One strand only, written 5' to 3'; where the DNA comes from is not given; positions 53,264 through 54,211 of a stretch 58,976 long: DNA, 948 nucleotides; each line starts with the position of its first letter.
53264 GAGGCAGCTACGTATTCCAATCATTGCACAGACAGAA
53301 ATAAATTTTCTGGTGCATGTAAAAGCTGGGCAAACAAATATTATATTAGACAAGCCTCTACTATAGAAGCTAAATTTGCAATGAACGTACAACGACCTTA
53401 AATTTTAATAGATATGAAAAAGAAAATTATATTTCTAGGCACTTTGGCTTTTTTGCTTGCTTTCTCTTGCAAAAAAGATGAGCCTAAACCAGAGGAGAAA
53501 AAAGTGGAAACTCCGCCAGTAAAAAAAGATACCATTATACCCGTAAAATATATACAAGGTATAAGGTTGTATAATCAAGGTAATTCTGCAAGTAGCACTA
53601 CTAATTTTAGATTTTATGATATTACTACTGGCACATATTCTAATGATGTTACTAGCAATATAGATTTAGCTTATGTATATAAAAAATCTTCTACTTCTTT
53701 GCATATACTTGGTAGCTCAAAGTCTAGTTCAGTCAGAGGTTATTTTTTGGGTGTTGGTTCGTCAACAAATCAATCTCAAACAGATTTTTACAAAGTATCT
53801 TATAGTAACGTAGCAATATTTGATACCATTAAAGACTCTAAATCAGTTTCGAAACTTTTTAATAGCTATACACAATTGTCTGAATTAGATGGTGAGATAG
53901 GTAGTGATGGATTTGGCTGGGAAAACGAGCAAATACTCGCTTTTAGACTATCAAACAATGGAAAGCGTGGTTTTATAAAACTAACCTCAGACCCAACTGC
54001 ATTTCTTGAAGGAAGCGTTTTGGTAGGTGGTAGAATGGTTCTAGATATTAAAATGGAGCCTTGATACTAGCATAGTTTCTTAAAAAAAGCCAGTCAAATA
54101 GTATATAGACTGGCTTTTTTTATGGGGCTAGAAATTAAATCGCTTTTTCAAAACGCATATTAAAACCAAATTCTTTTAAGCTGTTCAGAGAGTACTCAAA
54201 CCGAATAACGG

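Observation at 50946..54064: Three-gene lipoprotein operon: a CDC-like pore-former with a replaced domain 4, a stand-alone copy of the replacement domain, and a third lipoprotein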

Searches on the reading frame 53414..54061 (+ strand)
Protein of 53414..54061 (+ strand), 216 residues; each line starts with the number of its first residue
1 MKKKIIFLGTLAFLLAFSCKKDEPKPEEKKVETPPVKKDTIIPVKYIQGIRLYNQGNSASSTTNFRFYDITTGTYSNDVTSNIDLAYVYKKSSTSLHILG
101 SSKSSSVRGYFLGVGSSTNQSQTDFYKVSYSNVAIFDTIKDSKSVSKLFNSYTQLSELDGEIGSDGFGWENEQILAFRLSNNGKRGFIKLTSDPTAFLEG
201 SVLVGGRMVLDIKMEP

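Call 3: search_protein_families(library=pfam, proteins=[window:53414-54061:+], max_evalue=1)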
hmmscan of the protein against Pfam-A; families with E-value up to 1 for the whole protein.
window:53414-54061:+ (216 aa): 1 family
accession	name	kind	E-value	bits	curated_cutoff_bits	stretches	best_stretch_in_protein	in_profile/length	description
PF18835.7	Beta_helix_2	-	0.088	13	30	1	76-110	23-58/68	Beta helix repeat of Inulin fructotransferase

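Call 4: search_protein_families(library=ncbifam, proteins=[window:53414-54061:+], max_evalue=1)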
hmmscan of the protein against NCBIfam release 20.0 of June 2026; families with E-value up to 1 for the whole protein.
window:53414-54061:+ (216 aa): 3 families
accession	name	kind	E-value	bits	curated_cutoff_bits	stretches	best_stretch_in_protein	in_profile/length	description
TIGR01781.1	Trep_dent_lipo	paralog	0.012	14.7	294.45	1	2-33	5-37/412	clustered-type lipoprotein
NF033817.2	Mplas_variab_LP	domain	0.04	13.9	22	1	1-22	1-28/29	variable surface lipoprotein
NF052634.1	Riean_0653_fam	subfamily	0.048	14.6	57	1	1-126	1-117/176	Riean_0653 family protein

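Call 35: find_homologous_proteins(query=A3, max_evalue=0.001)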
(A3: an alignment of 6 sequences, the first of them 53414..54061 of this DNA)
Query A3 (6 sequences) (216 aa, profile of the alignment): 18 proteins with E <= 0.001 among 3984 candidates.
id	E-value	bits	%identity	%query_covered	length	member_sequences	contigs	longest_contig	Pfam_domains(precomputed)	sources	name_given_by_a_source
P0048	1.5e-97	344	36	99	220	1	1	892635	-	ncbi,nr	ncbi:MAG: hypothetical protein NVV82_29120 [Sporocytophaga sp.]|nr:hypothetical protein [Sporocytoph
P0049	9.9e-96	338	37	99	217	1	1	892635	-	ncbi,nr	ncbi:MAG: hypothetical protein NVV82_29115 [Sporocytophaga sp.]|nr:hypothetical protein [Sporocytoph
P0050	5.8e-92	325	37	99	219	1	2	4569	-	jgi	jgi:hypothetical protein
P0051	9.5e-92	325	38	99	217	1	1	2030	-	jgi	jgi:hypothetical protein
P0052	1.2e-91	324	39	81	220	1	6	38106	-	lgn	-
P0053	1.3e-91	324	36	100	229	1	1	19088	-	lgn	-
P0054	4.4e-91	323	39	100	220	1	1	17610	-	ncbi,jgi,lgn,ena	-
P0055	1.1e-90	321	40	81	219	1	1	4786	-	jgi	jgi:hypothetical protein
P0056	9.2e-90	318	37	99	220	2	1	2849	-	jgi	jgi:hypothetical protein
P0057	7.4e-86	305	100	100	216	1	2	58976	-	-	-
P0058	6.0e-80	286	34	100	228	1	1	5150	-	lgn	-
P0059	6.5e-71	257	39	100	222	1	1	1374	-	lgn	-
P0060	3.6e-70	254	44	100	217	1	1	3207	-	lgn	-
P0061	1.3e-67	246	44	100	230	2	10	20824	-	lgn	-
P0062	2.8e-66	241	45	100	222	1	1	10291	-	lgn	-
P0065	3.3e-64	235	44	99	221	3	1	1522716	-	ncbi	ncbi:MAG: hypothetical protein U0V72_03850 [Cytophagales bacterium]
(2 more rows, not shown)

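Call 46: search_solved_structures(query=A6, max_evalue=10)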
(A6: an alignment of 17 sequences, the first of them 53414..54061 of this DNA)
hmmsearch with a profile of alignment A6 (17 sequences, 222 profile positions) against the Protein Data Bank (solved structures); distinct sequences matched with E-value up to 10: 1.
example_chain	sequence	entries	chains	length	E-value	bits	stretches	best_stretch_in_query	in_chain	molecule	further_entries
6fcg_A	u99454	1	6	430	0.42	13.3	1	6-42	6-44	Glycoside hydrolase, GH17 family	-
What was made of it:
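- On DUF4466 (PDB 4ei0), considered for gene 3: No profile hit to 4ei0 (call 46).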

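Call 51: predict_structure(alignment_id=A6)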
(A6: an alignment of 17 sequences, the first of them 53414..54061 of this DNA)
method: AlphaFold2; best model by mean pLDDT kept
length: 216 residues; sequences in the alignment: 17
mean_pLDDT: 79.8   pTM: 0.74
mean pLDDT of the five models: 79.8, 79.7, 79.2, 78.8, 78.0
residues with pLDDT >= 90: 98; 70-90: 62; 50-70: 31; < 50: 25
segments of 3 or more residues with pLDDT < 50: 1-24
pLDDT, mean of each block of 10 residues (from residue 1): 42 42 50 62 96 72 81 89 90 85 86 61 88 85 95 87 86 94 95 90 89 97
secondary structure, 60 per line:
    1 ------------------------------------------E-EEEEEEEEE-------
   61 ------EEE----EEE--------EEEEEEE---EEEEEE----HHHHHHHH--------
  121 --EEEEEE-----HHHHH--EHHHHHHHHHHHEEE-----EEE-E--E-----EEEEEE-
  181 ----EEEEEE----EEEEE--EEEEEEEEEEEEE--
elements in order: E45-53 E67-69 E74-76 E85-91 E95-100 H105-112 E123-128 H134-138 H142-152 E153-155 E161-163 E174-179 E185-190 E195-199 E202-214
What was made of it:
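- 53414..54064 (+): Gene 3: conserved CDCL-partner lipoprotein, 216 aa, lipobox Cys19 followed by KKDE. Unannotated family and candidate immunity protein. AF2 model pLDDT 79.8 (call 51).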

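Call 55: fold_search(model_id=the predicted structure, library=pdb)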
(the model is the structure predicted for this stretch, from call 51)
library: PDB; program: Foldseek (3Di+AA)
matches with E <= 10: 500; with E <= 0.001: 0
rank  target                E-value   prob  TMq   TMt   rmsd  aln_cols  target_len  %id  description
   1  4ei0_B                1.2e-03  1.00  0.46  0.34   5.4       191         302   16  Crystal structure of a DUF4466 family protein (PARMER_03218) from Parabacteroides merdae ATCC 43184 at 2.00 A resoluti (released 2012-05-30)
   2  4ei0_A                8.6e-03  1.00  0.47  0.35   5.1       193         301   13  Crystal structure of a DUF4466 family protein (PARMER_03218) from Parabacteroides merdae ATCC 43184 at 2.00 A resoluti (released 2012-05-30)
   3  6eu8                  5.4e-02  0.28  0.25  0.28  18.0       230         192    8  Crystal structure of Tannerella forsythia Apo HmuY analog (TFO) (released 2018-10-24)
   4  8z6s_B                1.2e-01  0.07  0.17  0.05  18.0       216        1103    9  Structure of XBB.1.16 S trimer with 2 down-RBDs complex with antibody CYFN1006-1. (released 2025-02-12)
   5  3r6p                  1.4e-01  0.11  0.16  0.20   9.7       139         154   10  Crystal structure of abscisic acid-bound PYL10 (released 2011-12-21)
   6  5jo1_A                2.2e-01  0.09  0.15  0.17  12.8       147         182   11  Crystal structure of phaseic acid-bound abscisic acid receptor PYL3 in complex with type 2C protein phosphatase HAB1 (released 2016-09-07)
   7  5jo2_A                2.3e-01  0.10  0.18  0.20  14.1       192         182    8  Crystal structure of abscisic acid-bound abscisic acid receptor PYL3 in complex with type 2C protein phosphatase HAB1 (released 2016-09-07)
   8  3oji_A                2.4e-01  0.08  0.15  0.17  12.4       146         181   12  X-ray crystal structure of the Py13 -pyrabactin complex (released 2011-08-10)
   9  6nwb                  2.6e-01  0.08  0.13  0.17  11.8       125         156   10  PYL10 bound to the selective agonist hexabactin (released 2020-02-12)
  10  7e7x_A                2.6e-01  0.04  0.14  0.14  18.3       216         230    8  SARS-CoV-2 Spike Protein N terminal domain in Complex with N11 Fab (released 2021-06-09)
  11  3oji_B                3.2e-01  0.08  0.15  0.17  12.5       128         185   11  X-ray crystal structure of the Py13 -pyrabactin complex (released 2011-08-10)
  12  9ol5_A                3.2e-01  0.04  0.14  0.01  20.0       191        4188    6  Rabbit Ryanodine Receptor 1: Atorvastatin Bound Closed Conformation (released 2025-12-03)
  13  6usf_C                3.2e-01  0.03  0.12  0.09  20.5       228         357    9  CryoEM structure of human alpha4beta2 nicotinic acetylcholine receptor with varenicline in complex with anti-BRIL synt (released 2020-04-29)
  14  4ds8_A                3.4e-01  0.11  0.18  0.21  11.0       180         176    8  Complex structure of abscisic acid receptor PYL3-(+)-ABA-HAB1 in the presence of Mn2+ (released 2012-06-06)
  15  5e4d_A                3.4e-01  0.08  0.14  0.17  12.8       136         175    9  Hydroxynitrile lyase from the fern Davallia tyermanii in complex with benzoic acid (released 2016-10-12)
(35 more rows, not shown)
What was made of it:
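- On DUF4466 (PDB 4ei0), considered for gene 3: Foldseek E 1.2e-3, probability 1.00, but TM 0.46/0.34 and rmsd 5.4 (call 55).
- Its fold match is borderline: 4ei0 DUF4466, E 1e-3, TM 0.46 (call 55).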

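Call 60: search_protein_families(library=pfam, alignment_id=A6, max_evalue=10)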
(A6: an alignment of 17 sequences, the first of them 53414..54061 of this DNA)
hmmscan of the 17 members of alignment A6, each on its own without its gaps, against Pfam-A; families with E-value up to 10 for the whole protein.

A. member 1, window:53414-54061:+ (216 aa): 1 family
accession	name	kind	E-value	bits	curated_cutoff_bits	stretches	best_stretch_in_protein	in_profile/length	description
PF18835.7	Beta_helix_2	-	0.088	13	30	1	76-110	23-58/68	Beta helix repeat of Inulin fructotransferase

B. families by the number of members that match (of 17 scanned): 8 families
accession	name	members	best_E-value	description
PF08669.17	GCV_T_C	4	0.0093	Glycine cleavage T-protein C-terminal barrel domain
PF15144.11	DUF4576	1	0.0023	Domain of unknown function (DUF4576)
PF07737.17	ATLF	1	0.03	Anthrax toxin lethal factor, N- and C-terminal domain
PF06742.16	DUF1214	1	0.051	Protein of unknown function (DUF1214)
PF18835.7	Beta_helix_2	1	0.088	Beta helix repeat of Inulin fructotransferase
PF18994.6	Prophage_tailD1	1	0.12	Prophage endopeptidase tail N-terminal domain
PF19417.4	RnlA_toxin_N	1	0.14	RNase LS, bacterial toxin N-terminal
PF07453.19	NUMOD1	1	1.4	NUMOD1 domain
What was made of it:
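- On DUF4466 (PDB 4ei0), considered for gene 3: None of 17 family members matched the DUF4466 Pfam model at E up to 10 (call 60).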

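Call 74: find_encoding_contigs(protein=P0052, flank=5000, max_places=2)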
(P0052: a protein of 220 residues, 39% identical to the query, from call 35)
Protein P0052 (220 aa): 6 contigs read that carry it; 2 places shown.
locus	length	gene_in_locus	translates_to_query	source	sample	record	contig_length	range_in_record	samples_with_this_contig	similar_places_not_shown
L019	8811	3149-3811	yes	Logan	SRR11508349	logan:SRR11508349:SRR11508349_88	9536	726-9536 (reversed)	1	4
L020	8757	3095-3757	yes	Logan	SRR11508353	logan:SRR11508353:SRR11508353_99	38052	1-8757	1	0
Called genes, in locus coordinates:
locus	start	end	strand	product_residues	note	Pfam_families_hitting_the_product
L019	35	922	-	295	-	-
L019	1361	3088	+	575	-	PF01289:Thiol_cytolysin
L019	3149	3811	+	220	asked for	-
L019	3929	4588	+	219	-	-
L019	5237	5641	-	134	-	-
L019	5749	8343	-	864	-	PF12969:DUF3857, PF01841:Transglut_core (weak), PF10754:DUF2569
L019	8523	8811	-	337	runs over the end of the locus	?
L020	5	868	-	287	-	-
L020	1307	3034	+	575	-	PF01289:Thiol_cytolysin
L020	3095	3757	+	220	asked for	-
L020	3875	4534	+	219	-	-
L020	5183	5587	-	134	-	-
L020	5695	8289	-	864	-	PF12969:DUF3857, PF01841:Transglut_core (weak), PF10754:DUF2569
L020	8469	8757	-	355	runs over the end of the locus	-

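Call 75: find_encoding_contigs(protein=P0054, flank=5000, max_places=2)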
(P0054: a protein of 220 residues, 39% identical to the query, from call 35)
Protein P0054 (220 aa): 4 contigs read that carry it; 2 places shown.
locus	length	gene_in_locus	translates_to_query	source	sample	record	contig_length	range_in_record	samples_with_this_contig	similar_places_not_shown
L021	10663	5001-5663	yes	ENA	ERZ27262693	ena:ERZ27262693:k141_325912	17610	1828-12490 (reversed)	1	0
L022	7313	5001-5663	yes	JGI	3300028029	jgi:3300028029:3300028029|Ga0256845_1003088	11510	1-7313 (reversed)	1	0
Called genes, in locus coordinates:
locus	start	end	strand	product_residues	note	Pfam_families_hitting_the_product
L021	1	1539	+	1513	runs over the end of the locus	PF00310:GATase_2, PF04898:Glu_syn_central, PF01645:Glu_synthase, PF01493:GXGXG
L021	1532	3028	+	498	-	PF14691:Fer4_20, PF07992:Pyr_redox_2 (weak), PF00070:Pyr_redox (weak), PF01266:DAO (weak), PF01593:Amino_oxidase (weak), PF03486:HI0933_like (weak), PF07992:Pyr_redox_2, PF13450:NAD_binding_8, +5 more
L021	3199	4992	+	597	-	PF01289:Thiol_cytolysin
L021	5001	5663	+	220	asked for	-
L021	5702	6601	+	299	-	PF07603:Lcl_C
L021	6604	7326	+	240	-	PF13505:OMP_b-brl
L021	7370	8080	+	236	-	PF13505:OMP_b-brl (weak)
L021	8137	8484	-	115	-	-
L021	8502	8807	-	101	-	-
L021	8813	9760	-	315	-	PF00126:HTH_1, PF03466:LysR_substrate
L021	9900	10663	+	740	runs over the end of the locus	PF00916:Sulfate_transp, PF16983:MFS_MOT1 (weak)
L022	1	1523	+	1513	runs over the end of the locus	PF00310:GATase_2, PF04898:Glu_syn_central, PF01645:Glu_synthase, PF01493:GXGXG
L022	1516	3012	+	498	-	PF14691:Fer4_20, PF07992:Pyr_redox_2 (weak), PF00070:Pyr_redox (weak), PF01266:DAO (weak), PF01593:Amino_oxidase (weak), PF03486:HI0933_like (weak), PF07992:Pyr_redox_2, PF13450:NAD_binding_8, +5 more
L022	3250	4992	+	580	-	PF01289:Thiol_cytolysin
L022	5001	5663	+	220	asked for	-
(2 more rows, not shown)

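Call 76: find_encoding_contigs(protein=P0065, flank=5000, max_places=2)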
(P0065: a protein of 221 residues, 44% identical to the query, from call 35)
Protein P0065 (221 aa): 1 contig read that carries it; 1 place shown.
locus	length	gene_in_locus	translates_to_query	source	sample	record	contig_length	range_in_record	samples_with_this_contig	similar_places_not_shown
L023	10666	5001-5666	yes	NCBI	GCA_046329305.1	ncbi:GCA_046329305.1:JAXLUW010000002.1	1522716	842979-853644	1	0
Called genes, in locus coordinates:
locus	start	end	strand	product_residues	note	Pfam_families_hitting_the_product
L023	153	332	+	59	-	PF18916:Lycopene_cyc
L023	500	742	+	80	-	-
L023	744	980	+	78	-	-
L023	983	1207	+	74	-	-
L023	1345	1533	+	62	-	PF18916:Lycopene_cyc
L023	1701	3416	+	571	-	PF01289:Thiol_cytolysin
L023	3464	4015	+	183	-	-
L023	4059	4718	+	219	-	-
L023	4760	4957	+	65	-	-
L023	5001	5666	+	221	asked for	-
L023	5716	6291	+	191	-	PF07209:DUF1415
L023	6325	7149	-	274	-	PF02548:Pantoate_transf, PF13714:PEP_mutase (weak)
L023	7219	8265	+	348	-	PF02618:YceG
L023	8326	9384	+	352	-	PF19300:BPD_transp_1_N, PF00528:BPD_transp_1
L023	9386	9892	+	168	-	PF13238:AAA_18, PF13671:AAA_33, PF01202:SKI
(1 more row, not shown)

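Call 77: find_encoding_contigs(protein=P0062, flank=5000, max_places=2)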
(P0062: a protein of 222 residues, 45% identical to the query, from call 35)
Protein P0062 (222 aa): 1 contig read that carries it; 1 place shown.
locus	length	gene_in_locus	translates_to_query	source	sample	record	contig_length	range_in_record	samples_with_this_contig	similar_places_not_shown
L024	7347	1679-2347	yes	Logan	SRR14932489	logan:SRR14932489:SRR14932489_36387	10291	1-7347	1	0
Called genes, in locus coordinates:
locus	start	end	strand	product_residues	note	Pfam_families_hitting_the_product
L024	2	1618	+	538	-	?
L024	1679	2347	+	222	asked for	-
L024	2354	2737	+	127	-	-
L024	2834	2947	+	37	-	-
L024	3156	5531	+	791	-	PF13620:CarboxypepD_reg, PF13715:CarbopepD_reg_2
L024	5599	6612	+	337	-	PF06580:His_kinase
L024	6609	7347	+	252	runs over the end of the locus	PF00072:Response_reg, PF04397:LytTR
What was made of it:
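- The reverse look-ups, started from four independent g3 homologues, all found a CDCL upstream (calls 74-77).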

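Call 86: search_protein_families(library=padloc, proteins=[window:53414-54061:+], max_evalue=0.01)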
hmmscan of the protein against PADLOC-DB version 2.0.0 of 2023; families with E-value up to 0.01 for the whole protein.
window:53414-54061:+ (216 aa): 0 families
